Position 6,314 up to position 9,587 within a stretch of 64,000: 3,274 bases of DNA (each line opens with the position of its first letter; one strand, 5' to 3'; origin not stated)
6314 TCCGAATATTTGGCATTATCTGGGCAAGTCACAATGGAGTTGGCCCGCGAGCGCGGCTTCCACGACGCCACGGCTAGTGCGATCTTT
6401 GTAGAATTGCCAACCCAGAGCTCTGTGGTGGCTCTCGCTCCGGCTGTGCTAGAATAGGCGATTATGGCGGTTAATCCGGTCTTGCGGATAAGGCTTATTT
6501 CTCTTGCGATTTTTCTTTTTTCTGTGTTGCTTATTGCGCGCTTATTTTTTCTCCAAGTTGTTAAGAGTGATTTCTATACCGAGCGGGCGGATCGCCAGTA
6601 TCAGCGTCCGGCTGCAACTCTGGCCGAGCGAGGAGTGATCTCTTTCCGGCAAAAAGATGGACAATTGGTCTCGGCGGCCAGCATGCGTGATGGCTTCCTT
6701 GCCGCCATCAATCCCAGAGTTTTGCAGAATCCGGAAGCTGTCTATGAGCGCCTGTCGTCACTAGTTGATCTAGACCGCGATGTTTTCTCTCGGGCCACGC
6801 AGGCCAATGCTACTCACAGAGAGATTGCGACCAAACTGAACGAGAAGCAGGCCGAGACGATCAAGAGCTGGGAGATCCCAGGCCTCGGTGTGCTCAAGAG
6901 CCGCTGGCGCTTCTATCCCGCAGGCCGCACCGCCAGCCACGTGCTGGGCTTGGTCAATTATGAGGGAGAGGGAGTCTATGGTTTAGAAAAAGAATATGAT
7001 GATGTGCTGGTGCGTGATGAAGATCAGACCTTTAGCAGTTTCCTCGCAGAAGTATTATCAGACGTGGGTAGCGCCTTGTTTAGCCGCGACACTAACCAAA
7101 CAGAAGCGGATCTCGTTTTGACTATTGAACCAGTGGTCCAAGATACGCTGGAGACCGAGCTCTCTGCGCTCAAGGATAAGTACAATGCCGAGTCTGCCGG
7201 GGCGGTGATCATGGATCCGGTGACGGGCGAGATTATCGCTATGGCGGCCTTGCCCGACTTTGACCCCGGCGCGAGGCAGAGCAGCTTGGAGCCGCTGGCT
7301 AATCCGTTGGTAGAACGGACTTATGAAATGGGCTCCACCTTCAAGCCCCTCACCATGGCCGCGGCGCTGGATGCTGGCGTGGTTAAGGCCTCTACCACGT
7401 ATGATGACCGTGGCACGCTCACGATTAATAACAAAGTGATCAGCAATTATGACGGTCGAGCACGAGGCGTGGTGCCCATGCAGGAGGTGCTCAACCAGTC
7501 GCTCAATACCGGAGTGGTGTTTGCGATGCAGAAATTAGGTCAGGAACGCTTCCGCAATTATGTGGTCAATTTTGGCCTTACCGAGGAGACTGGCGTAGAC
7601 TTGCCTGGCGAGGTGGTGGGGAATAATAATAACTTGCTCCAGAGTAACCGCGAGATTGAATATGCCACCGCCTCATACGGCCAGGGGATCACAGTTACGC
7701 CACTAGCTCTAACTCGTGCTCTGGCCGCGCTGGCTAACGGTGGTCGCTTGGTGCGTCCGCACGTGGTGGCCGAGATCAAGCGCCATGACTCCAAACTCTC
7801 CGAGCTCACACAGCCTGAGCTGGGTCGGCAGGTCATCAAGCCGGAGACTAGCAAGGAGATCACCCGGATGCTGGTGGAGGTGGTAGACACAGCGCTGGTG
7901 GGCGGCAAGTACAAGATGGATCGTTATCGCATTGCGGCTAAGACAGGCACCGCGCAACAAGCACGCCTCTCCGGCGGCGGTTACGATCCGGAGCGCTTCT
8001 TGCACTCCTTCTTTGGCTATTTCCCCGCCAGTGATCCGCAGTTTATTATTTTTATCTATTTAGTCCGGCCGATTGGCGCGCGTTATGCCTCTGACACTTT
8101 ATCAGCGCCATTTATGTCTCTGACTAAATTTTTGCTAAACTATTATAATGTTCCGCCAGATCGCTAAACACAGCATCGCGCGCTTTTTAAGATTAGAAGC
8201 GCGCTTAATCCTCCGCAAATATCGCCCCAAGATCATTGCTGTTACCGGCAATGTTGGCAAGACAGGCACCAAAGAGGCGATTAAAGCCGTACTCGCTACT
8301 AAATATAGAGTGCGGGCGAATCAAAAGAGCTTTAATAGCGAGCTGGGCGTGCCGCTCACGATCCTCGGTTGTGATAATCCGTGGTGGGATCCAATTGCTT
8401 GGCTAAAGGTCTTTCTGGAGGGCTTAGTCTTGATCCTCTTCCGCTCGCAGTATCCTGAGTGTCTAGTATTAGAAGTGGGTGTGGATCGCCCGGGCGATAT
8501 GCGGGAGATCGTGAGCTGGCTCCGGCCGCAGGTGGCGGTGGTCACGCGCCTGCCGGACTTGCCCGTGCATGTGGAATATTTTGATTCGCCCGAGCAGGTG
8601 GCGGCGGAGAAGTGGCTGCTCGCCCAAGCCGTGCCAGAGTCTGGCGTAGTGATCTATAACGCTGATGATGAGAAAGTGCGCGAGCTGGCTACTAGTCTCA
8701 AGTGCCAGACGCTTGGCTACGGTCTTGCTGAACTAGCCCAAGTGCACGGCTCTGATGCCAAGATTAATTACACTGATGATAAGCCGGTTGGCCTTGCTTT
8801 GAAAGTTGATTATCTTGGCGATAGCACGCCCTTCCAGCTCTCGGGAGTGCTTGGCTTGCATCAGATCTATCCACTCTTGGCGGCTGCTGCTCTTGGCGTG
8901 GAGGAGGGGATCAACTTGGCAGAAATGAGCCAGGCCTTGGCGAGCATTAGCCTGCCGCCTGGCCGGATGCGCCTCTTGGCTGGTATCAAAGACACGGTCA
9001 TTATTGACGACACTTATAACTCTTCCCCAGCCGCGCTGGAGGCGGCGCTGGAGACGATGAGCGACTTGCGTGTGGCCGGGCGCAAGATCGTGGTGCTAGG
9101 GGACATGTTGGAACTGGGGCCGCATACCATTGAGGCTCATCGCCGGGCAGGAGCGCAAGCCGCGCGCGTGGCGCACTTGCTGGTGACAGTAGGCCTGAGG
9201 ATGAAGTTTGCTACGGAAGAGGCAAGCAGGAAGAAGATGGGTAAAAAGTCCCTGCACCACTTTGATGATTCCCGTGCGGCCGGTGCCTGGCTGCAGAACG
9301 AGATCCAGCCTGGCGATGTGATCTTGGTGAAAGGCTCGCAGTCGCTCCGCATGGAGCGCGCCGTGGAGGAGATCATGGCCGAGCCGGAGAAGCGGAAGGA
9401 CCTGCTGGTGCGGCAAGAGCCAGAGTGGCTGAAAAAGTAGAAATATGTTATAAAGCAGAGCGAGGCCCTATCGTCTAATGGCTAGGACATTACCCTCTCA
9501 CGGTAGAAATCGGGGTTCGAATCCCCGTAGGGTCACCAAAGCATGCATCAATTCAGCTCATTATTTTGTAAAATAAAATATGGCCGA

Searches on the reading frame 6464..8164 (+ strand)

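Call 15: search_protein_families(library=pfam, proteins=[window:6464-8164:+], max_evalue=0.001)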
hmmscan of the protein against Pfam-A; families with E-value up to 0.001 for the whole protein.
window:6464-8164:+ (567 aa): 2 families
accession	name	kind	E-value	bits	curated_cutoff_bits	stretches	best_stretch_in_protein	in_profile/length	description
PF00905.27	Transpeptidase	-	1.9e-70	237.9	22.1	1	246-549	2-292/299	Penicillin binding protein transpeptidase domain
PF03717.20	PBP_dimer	-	1.7e-06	29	24.4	1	78-167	24-126/180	Penicillin-binding Protein dimerisation domain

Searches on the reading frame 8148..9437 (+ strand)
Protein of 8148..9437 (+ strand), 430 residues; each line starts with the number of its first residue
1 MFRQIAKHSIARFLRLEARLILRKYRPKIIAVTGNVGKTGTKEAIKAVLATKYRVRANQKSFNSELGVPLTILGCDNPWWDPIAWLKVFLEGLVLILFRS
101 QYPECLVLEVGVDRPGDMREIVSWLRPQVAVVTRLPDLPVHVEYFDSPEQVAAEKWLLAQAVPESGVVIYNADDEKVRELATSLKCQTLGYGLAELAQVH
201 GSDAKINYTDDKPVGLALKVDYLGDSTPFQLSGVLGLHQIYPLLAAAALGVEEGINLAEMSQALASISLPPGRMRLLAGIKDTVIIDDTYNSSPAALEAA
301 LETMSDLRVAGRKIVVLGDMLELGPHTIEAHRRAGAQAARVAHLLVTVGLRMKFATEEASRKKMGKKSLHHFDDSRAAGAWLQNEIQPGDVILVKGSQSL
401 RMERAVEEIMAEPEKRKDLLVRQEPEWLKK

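Call 15: search_protein_families(library=pfam, proteins=[window:8148-9437:+], max_evalue=0.001)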
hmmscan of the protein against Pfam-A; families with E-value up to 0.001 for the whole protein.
window:8148-9437:+ (430 aa): 2 families
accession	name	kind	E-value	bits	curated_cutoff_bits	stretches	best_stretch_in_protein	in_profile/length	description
PF02875.26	Mur_ligase_C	-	2.3e-22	80.6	28.4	1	272-397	1-126/127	Mur ligase, glutamate ligase domain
PF08245.18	Mur_ligase_M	-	3.2e-22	79.9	24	1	32-249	1-199/200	Mur ligase middle domain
